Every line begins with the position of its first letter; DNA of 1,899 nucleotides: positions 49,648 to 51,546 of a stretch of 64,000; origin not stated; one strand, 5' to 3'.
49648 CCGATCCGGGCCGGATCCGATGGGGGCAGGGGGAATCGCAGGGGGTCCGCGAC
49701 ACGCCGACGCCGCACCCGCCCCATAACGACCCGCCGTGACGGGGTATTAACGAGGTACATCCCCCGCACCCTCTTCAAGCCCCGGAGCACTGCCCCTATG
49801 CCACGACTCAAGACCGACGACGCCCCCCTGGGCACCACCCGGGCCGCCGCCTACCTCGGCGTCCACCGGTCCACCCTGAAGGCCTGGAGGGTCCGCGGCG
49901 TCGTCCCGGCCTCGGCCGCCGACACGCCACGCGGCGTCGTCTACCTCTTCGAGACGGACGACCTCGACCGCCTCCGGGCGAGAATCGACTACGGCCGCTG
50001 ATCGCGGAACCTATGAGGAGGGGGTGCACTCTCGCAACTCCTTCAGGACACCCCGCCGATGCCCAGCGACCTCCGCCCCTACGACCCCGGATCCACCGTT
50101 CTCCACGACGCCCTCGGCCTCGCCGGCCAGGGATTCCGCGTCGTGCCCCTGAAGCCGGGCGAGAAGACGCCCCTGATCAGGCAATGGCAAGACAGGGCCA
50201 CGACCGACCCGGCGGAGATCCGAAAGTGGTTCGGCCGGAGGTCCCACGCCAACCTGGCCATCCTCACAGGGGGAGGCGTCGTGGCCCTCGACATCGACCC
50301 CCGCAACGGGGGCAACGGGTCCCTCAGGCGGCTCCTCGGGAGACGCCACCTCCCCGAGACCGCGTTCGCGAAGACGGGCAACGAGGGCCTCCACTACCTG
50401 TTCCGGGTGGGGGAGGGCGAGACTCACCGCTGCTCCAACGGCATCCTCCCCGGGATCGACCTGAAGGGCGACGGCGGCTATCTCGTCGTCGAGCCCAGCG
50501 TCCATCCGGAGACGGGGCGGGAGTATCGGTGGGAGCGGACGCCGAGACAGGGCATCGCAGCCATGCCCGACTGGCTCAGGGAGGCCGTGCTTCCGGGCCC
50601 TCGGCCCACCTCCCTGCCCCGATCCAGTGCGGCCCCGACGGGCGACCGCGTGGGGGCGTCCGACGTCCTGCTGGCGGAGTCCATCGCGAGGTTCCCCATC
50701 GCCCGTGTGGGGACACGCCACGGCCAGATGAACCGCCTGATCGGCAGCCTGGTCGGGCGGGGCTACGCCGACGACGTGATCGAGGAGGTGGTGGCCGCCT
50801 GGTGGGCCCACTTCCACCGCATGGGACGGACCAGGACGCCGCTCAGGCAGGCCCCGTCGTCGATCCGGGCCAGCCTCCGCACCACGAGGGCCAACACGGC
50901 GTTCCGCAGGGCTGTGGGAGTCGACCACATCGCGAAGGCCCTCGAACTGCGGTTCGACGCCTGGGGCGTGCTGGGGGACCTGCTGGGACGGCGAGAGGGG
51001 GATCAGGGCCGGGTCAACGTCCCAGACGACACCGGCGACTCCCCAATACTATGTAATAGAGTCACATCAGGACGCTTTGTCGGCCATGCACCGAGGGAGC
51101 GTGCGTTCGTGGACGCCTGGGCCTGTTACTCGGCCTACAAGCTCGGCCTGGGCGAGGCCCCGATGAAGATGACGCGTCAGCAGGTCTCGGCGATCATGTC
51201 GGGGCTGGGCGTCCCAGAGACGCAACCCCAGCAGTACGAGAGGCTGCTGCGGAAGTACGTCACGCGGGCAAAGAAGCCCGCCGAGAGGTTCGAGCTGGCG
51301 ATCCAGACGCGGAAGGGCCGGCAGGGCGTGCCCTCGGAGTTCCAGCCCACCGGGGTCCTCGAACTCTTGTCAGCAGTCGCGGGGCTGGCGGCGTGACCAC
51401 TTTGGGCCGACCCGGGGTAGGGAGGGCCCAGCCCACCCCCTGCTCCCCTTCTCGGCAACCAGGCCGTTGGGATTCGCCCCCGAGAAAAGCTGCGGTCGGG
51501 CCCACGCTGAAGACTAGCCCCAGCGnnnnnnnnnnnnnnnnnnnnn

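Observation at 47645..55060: Integrative element at tRNA-Gly(CCC) carrying a primase-polymerase and a candidate antiphage STAND NTPase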

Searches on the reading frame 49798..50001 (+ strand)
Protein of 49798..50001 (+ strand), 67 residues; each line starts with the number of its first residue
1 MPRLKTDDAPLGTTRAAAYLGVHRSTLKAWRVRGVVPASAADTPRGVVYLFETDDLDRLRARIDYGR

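Call 6: search_protein_families(library=pfam, proteins=[window:49798-50001:+], max_evalue=0.01)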
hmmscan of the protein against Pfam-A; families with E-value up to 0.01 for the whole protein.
window:49798-50001:+ (67 aa): 3 families
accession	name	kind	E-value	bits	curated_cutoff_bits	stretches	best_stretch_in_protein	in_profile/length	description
PF12728.13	HTH_17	-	1.1e-06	29.2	27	1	13-60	4-47/51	Helix-turn-helix domain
PF13411.12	MerR_1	-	1.1e-05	25.9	21.6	1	16-61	6-48/69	MerR HTH family regulatory protein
PF23125.1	Xre-MbcA-ParS_M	-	0.0006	19.9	27.8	1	12-41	3-32/51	Antitoxin Xre/MbcA/ParS-like, middle domain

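Call 18: search_protein_families(library=phrogs, proteins=[window:49798-50001:+], max_evalue=0.01)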
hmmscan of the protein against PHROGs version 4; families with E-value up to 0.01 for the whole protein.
window:49798-50001:+ (67 aa): 4 families
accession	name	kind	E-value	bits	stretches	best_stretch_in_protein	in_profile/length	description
phrog_66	-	integration and excision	0.001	19.9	1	7-63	90-143/412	excisionase and transcriptional regulator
phrog_2474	-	transcription regulation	0.0038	18.1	1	11-50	49-88/118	MerR-like transcriptional regulator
phrog_597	-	DNA, RNA and nucleotide metabolism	0.0049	17.9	1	3-43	105-146/200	DNA binding protein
phrog_3638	-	transcription regulation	0.0067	17.5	1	5-32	20-47/73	CII-like transcriptional activator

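Call 101: search_protein_families(library=ncbifam, proteins=[window:49798-50001:+], max_evalue=0.01)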
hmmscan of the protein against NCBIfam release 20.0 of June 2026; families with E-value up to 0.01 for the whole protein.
window:49798-50001:+ (67 aa): 2 families
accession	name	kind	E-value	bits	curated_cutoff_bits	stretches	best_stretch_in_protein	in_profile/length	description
NF046037.1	carphisopro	domain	8.5e-05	22.7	38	1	12-40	10-38/54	carph-isopro domain-containing protein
TIGR01764.1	excise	domain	0.0036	17.6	28.8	1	13-57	4-44/49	excisionase family DNA-binding protein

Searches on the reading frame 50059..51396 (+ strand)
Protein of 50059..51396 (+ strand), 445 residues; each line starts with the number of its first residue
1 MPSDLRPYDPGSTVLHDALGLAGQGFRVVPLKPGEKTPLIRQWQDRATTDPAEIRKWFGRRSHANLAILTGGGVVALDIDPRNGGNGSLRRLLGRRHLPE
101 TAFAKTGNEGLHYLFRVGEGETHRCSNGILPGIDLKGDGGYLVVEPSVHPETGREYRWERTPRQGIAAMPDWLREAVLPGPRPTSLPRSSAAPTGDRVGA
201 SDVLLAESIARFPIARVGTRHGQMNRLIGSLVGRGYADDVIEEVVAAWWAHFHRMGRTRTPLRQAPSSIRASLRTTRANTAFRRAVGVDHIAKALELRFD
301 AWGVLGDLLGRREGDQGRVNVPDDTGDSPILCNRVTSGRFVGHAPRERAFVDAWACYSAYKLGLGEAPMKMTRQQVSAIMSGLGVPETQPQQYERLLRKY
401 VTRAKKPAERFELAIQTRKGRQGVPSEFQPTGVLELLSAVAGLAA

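Call 6: search_protein_families(library=pfam, proteins=[window:50059-51396:+], max_evalue=0.01)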
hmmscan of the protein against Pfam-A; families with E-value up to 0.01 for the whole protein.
window:50059-51396:+ (445 aa): 1 family
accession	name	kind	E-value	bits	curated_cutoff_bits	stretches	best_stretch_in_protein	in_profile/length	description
PF09250.16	Prim-Pol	-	6.8e-41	140.8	22.8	1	18-172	1-158/158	Bifunctional DNA primase/polymerase, N-terminal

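Call 9: search_protein_families(library=padloc, proteins=[window:50059-51396:+], max_evalue=0.01)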
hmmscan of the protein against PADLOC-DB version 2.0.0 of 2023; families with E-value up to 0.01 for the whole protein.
window:50059-51396:+ (445 aa): 0 families

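Call 18: search_protein_families(library=phrogs, proteins=[window:50059-51396:+], max_evalue=0.01)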
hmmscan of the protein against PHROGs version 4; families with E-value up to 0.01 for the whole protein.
window:50059-51396:+ (445 aa): 7 families
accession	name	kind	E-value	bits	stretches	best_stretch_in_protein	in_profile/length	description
phrog_1156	-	DNA, RNA and nucleotide metabolism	5.8e-35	122.1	1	10-178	9-192/855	DNA primase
phrog_695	-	DNA, RNA and nucleotide metabolism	3.9e-21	76.5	1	16-277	10-273/704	DNA polymerase/primase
phrog_5852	-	DNA, RNA and nucleotide metabolism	2.4e-20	73.9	1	22-166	74-235/242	DNA polymerase/primase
phrog_5177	-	DNA, RNA and nucleotide metabolism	1.2e-19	70.7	1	7-163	14-174/876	DNA polymerase/primase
phrog_10729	-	DNA, RNA and nucleotide metabolism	3.5e-12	46.4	1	10-162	10-164/722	DNA polymerase/primase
phrog_3022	-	DNA, RNA and nucleotide metabolism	1.2e-09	38.1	1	41-178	52-181/788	DNA primase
phrog_19930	-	DNA, RNA and nucleotide metabolism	0.00023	20.5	1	24-80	20-81/865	DNA polymerase/primase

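Call 32: find_related_loci(query=window:50059-51396:+, collection=viral_contigs, flank=10000)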
Query window:50059-51396:+ (445 aa) in viral_contigs; peptide patterns used: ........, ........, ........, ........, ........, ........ (x = any residue, [..] = any of these).
1 stretches matched a pattern, but none encodes a relative of the query by tblastn (E <= 1e-3).

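Call 33: find_homologous_proteins(query=window:50059-51396:+)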
Query window:50059-51396:+ (445 aa): 125 proteins with E <= 0.001 among 8000 candidates; the best 120 are listed.
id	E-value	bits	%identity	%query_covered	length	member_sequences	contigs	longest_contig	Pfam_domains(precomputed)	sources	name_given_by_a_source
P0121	0.0e+0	1013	100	100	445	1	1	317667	PF09250.17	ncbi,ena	-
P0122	1.8e-243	827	82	100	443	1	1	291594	PF09250.17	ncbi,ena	-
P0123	3.2e-108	381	44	97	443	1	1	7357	PF09250.17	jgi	jgi:hypothetical protein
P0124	6.1e-96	340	44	95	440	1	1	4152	PF09250.17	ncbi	-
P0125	5.0e-81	291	41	97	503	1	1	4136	PF09250.17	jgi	jgi:hypothetical protein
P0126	2.8e-78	282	40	99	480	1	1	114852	PF09250.17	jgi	jgi:Bifunctional DNA primase/polymerase, N-terminal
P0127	2.4e-65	239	35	66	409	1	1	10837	PF09250.17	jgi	jgi:hypothetical protein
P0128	4.5e-39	153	39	64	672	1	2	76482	PF09250.17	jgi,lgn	-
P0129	3.7e-30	124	44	40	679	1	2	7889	PF05272.18,PF09250.17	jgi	jgi:hypothetical protein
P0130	4.2e-30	123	43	42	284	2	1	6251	PF09250.17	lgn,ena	-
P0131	6.6e-30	123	47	37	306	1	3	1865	PF09250.17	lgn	-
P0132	2.1e-29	121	46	33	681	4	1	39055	PF05272.18,PF09250.17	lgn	-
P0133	1.3e-27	115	40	52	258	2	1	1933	PF09250.17,PF08708.17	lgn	-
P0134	3.7e-27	114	44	34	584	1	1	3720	PF09250.17,PF13481.13,PF08708.17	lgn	-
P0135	2.9e-26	111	41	33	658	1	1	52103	PF08707.17,PF09250.17,PF13481.13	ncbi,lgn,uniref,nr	ncbi:MAG TPA: AAA family ATPase [Aromatoleum sp.]|uniref:AAA family ATPase n=1 Tax=Aromatoleum sp. T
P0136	1.2e-25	109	39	52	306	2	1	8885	PF09250.17,PF08708.17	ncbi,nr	ncbi:MAG: bifunctional DNA primase/polymerase, partial [Planctomycetes bacterium]|nr:bifunctional DN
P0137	3.9e-25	107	40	40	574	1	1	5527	PF09250.17,PF13481.13,PF08708.17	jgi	-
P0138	8.2e-25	106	42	38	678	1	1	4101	PF08707.17,PF09250.17,PF13481.13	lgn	-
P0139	2.1e-24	105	41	37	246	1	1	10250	PF09250.17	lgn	-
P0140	2.7e-24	104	44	38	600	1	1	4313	PF09250.17,PF13481.13,PF08708.17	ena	-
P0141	3.5e-24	104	43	37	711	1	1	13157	PF19263.6,PF09250.17,PF08706.17,PF08708.17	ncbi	-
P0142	1.0e-23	102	41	35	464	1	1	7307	PF09250.17,PF08708.17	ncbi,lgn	-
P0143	3.3e-23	101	40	36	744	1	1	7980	PF09250.17,PF08708.17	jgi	jgi:hypothetical protein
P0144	5.4e-23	100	40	38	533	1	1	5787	PF09250.17,PF08708.17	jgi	jgi:putative DNA primase/helicase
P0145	6.4e-23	100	35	51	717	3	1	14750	PF09250.17,PF08708.17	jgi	jgi:Bifunctional DNA primase/polymerase, N-terminal/Primase C terminal 1 (PriCT-1)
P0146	1.6e-22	98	37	52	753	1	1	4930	PF13148.12,PF09250.17,PF08708.17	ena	-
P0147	3.6e-22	97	41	38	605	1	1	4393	PF09250.17,PF13481.13,PF08708.17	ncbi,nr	ncbi:MAG: bifunctional DNA primase/polymerase [Phycisphaerae bacterium]|nr:bifunctional DNA primase/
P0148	8.1e-22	96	40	36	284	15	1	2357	PF09250.17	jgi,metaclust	metaclust:\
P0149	8.8e-22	96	40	36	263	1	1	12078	PF09250.17,PF08708.17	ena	-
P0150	1.5e-21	95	46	33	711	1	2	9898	PF19263.6,PF08707.17,PF09250.17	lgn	-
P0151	2.8e-21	94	43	33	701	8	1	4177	PF09250.17,PF08708.17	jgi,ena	-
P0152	4.2e-21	94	44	32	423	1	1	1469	PF09250.17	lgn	-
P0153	5.0e-21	93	37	52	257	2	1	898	PF09250.17,PF08708.17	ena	-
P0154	7.5e-21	93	40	36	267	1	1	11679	PF09250.17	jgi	jgi:hypothetical protein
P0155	9.0e-21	93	41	31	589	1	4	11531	PF09250.17,PF13481.13,PF08708.17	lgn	-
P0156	9.7e-21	92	43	33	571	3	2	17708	PF09250.17,PF13481.13,PF08708.17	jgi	jgi:hypothetical protein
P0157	3.6e-20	91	38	45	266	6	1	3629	PF09250.17,PF08708.17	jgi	jgi:hypothetical protein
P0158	4.2e-20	90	40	37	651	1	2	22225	PF08707.17,PF09250.17,PF13481.13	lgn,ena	-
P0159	4.6e-20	90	38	36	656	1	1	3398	PF09250.17,PF13481.13,PF08708.17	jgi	jgi:hypothetical protein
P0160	7.9e-20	89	38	50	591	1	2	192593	PF09250.17,PF13481.13,PF08708.17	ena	-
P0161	7.5e-19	86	32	51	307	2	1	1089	PF09250.17,PF08708.17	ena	-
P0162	7.8e-19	86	44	29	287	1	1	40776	PF09250.17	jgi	jgi:hypothetical protein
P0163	9.0e-19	86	35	54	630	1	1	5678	PF09250.17,PF13481.13,PF08708.17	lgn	-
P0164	9.6e-19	86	40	35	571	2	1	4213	PF09250.17,PF13481.13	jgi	jgi:hypothetical protein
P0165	3.7e-18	84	36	37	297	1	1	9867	PF09250.17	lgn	-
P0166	3.9e-18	84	35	41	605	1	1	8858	PF09250.17,PF13481.13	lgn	-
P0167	6.4e-18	83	33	48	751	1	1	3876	PF19263.6,PF09250.17,PF08706.17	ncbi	-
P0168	7.1e-18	83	41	36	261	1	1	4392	PF09250.17,PF08708.17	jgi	jgi:hypothetical protein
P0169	1.7e-17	82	36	51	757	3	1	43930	PF09250.17,PF08706.17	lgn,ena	-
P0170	2.2e-17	81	36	40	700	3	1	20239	PF13148.12,PF09250.17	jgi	jgi:hypothetical protein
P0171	2.5e-17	81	38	36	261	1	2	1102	PF09250.17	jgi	jgi:hypothetical protein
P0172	3.3e-17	81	41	37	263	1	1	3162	PF09250.17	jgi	jgi:hypothetical protein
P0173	3.4e-17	81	44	29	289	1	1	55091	PF09250.17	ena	-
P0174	4.1e-17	80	35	35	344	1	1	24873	PF13730.13,PF09250.17,PF08708.17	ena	-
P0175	5.0e-17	80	37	38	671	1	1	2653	PF19263.6,PF09250.17,PF08706.17,PF08708.17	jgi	jgi:putative DNA primase/helicase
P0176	8.0e-17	80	39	30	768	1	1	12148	PF13148.12,PF09250.17,PF08708.17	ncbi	-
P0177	1.0e-16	79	39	38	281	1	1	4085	PF09250.17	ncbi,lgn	-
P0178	2.0e-16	78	39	39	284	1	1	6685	PF09250.17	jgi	jgi:hypothetical protein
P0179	2.4e-16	78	33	54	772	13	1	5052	PF13148.12,PF09250.17,PF08708.17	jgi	jgi:putative DNA primase/helicase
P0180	4.0e-16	77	37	36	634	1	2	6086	PF09250.17,PF13481.13,PF08708.17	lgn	-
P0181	4.7e-16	77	41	29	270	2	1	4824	PF09250.17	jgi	jgi:hypothetical protein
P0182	5.2e-16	77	36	38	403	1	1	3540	PF13148.12,PF09250.17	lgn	-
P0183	5.8e-16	77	39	38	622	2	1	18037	PF09250.17,PF13481.13,PF08708.17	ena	-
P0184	6.0e-16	77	35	37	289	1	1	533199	PF09250.17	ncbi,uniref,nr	ncbi:bifunctional DNA primase/polymerase [Qaidamihabitans albus]|uniref:bifunctional DNA primase/pol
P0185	7.1e-16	76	41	29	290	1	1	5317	PF09250.17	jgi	jgi:hypothetical protein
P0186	9.4e-16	76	38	38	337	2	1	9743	PF09250.17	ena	-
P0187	1.1e-15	76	37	32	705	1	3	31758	PF19263.6,PF05272.18,PF09250.17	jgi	jgi:hypothetical protein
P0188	1.8e-15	75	42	29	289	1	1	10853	PF09250.17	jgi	jgi:hypothetical protein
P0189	2.4e-15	75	29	52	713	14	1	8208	PF19263.6,PF05272.18,PF09250.17,PF08708.17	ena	-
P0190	3.8e-15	74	36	40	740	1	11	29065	PF19263.6,PF09250.17,PF08708.17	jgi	jgi:putative DNA primase/helicase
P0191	5.0e-15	74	32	52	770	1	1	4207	PF13148.12,PF09250.17,PF08708.17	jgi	jgi:putative DNA primase/helicase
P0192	5.2e-15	74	38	37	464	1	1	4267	PF10686.15,PF09250.17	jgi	jgi:hypothetical protein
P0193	6.2e-15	73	33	52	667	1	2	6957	PF09250.17,PF13481.13,PF08708.17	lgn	-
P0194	6.3e-15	73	39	34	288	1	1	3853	PF09250.17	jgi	jgi:hypothetical protein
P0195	8.2e-15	73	30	59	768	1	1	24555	PF09250.17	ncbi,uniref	ncbi:bifunctional DNA primase/polymerase [Lentzea sp. NPDC060358]|uniref:bifunctional DNA primase/po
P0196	1.5e-14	72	39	33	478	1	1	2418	PF10686.15,PF09250.17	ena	-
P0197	1.6e-14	72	43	29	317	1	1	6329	PF09250.17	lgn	-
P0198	1.7e-14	72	37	37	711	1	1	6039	PF09250.17,PF13481.13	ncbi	-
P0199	4.2e-14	71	41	29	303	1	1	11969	PF09250.17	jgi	jgi:hypothetical protein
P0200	4.3e-14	71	41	28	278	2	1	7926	PF09250.17,PF08708.17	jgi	jgi:hypothetical protein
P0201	5.1e-14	70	40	31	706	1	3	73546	PF19263.6,PF09250.17,PF08706.17,PF08708.17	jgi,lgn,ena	-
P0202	6.2e-14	70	40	29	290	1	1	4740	PF09250.17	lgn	-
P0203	6.5e-14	70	46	25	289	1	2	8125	PF09250.17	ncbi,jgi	jgi:hypothetical protein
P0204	1.3e-13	69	42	30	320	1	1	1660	PF09250.17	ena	-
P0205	1.6e-13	69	38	32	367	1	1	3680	PF09250.17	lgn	-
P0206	1.8e-13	69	42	25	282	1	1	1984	PF09250.17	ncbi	-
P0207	2.0e-13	68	43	28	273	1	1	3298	PF09250.17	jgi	jgi:hypothetical protein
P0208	2.2e-13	68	34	35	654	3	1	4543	PF09250.17,PF13481.13,PF08708.17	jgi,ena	jgi:hypothetical protein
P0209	2.3e-13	68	41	28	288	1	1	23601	PF09250.17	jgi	jgi:Bifunctional DNA primase/polymerase, N-terminal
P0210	2.5e-13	68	39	30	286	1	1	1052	PF09250.17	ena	-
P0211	1.1e-12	66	35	36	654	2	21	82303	PF09250.17,PF13481.13,PF08708.17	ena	-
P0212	1.1e-12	66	39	33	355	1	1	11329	PF09250.17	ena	-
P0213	1.6e-12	65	29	53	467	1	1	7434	PF09250.17,PF08708.17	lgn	-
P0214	1.7e-12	65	43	24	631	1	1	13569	PF12840.14,PF13148.12,PF09250.17,PF08708.17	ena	-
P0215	1.7e-12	65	41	25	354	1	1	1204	PF09250.17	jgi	-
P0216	1.8e-12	65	35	36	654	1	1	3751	PF09250.17,PF13481.13,PF08708.17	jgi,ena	-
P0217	1.9e-12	65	27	48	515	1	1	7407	PF06745.20,PF03796.22,PF09250.17,PF13481.13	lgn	-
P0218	2.0e-12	65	39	29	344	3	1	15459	PF09250.17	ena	-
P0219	2.0e-12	65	34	33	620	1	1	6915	PF08707.17,PF09250.17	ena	-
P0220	2.1e-12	65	45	21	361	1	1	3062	PF09250.17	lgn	-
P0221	3.9e-12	64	35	35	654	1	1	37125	PF09250.17,PF13481.13,PF08708.17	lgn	-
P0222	5.6e-12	64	39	25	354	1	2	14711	PF09250.17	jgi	jgi:hypothetical protein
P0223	6.4e-12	63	35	35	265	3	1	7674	PF09250.17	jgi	jgi:hypothetical protein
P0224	6.6e-12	63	35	36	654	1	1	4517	PF09250.17,PF13481.13,PF08708.17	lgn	-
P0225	1.1e-11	63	39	29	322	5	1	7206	PF09250.17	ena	-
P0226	1.1e-11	63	34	42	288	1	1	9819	PF09250.17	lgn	-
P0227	1.9e-11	62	37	29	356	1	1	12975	PF09250.17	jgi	jgi:hypothetical protein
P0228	2.1e-11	62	46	21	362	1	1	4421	PF09250.17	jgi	jgi:hypothetical protein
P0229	2.5e-11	61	44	25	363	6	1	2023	PF09250.17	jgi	jgi:hypothetical protein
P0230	3.1e-11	61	38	29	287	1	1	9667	PF09250.17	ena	-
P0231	4.6e-11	61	35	44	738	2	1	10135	PF09250.17,PF08708.17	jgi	-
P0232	5.3e-11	60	40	29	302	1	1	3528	PF09250.17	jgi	jgi:hypothetical protein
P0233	5.4e-11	60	36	33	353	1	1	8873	PF09250.17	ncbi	-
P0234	7.1e-11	60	41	25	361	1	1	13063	PF09250.17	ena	-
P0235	2.1e-10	58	40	25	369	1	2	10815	PF09250.17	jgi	jgi:hypothetical protein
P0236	2.6e-10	58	32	40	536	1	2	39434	PF03796.22,PF09250.17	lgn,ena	-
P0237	4.9e-10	57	40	29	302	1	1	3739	PF09250.17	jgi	jgi:hypothetical protein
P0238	5.4e-10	57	38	25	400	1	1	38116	PF10686.15,PF09250.17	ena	-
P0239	5.8e-10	57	38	29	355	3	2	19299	PF09250.17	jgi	jgi:hypothetical protein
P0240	3.0e-9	55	40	25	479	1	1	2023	PF10686.15,PF09250.17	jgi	jgi:hypothetical protein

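Call 34: find_encoding_contigs(protein=P0122, flank=10000, max_places=3)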
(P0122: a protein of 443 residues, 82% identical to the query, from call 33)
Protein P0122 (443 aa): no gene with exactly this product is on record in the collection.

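Call 35: find_encoding_contigs(protein=P0126, flank=10000, max_places=2)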
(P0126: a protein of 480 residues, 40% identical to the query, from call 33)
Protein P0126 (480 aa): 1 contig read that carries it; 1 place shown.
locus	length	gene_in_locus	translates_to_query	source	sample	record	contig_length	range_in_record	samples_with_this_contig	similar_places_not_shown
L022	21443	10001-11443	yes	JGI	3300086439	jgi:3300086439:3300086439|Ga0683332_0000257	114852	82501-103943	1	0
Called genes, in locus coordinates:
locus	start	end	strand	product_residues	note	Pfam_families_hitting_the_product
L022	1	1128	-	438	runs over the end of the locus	PF07586:HXXSHH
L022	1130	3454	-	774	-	PF13442:Cytochrome_CBB3, PF07691:PA14, PF07637:PSD5, PF07631:PSD4, PF07627:PSCyt3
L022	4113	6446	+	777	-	PF00089:Trypsin (weak), PF13365:Trypsin_2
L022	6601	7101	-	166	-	-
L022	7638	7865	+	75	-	-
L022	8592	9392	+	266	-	-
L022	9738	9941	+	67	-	PF12728:HTH_17, PF23125:Xre-MbcA-ParS_M (weak)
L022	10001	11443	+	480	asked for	PF09250:Prim-Pol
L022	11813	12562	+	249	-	-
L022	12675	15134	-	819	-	-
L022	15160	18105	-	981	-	PF04313:HSDR_N, PF00270:DEAD (weak), PF04851:ResIII, PF18766:SWI2_SNF2, PF22679:T1R_D3-like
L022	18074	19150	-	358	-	PF01661:Macro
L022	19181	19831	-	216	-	PF14487:DarT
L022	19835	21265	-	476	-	PF01420:Methylase_S (faint)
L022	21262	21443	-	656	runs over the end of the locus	PF12161:HsdM_N, PF02384:N6_Mtase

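Call 101: search_protein_families(library=ncbifam, proteins=[window:50059-51396:+], max_evalue=0.01)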
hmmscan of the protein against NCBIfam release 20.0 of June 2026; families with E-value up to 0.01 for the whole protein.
window:50059-51396:+ (445 aa): 0 families

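Call 117: find_encoding_contigs(protein=P0123, flank=10000, max_places=2)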
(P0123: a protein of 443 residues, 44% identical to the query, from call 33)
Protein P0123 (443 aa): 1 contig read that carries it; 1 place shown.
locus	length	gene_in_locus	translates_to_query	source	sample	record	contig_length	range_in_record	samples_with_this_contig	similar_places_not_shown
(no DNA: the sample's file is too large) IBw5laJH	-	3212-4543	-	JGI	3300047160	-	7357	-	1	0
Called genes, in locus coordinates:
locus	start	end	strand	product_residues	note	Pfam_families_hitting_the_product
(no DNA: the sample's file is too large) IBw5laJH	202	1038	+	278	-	PF19263:DUF5906, PF03288:Pox_D5 (weak)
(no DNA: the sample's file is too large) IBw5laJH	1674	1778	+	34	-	-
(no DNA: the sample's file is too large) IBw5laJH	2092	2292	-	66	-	-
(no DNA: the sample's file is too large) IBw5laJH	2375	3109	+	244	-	PF04545:Sigma70_r4 (weak)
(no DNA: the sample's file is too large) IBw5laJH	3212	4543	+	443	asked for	PF09250:Prim-Pol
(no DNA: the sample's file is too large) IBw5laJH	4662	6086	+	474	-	PF12623:Hen1_L, PF13489:Methyltransf_23, PF02353:CMAS (weak), PF05175:MTS (weak), PF08241:Methyltransf_11, PF08242:Methyltransf_12, PF13649:Methyltransf_25, PF13847:Methyltransf_31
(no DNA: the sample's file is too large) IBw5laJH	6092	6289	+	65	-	-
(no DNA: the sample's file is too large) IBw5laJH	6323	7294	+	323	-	PF13671:AAA_33, PF00149:Metallophos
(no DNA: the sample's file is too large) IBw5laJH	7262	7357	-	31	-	?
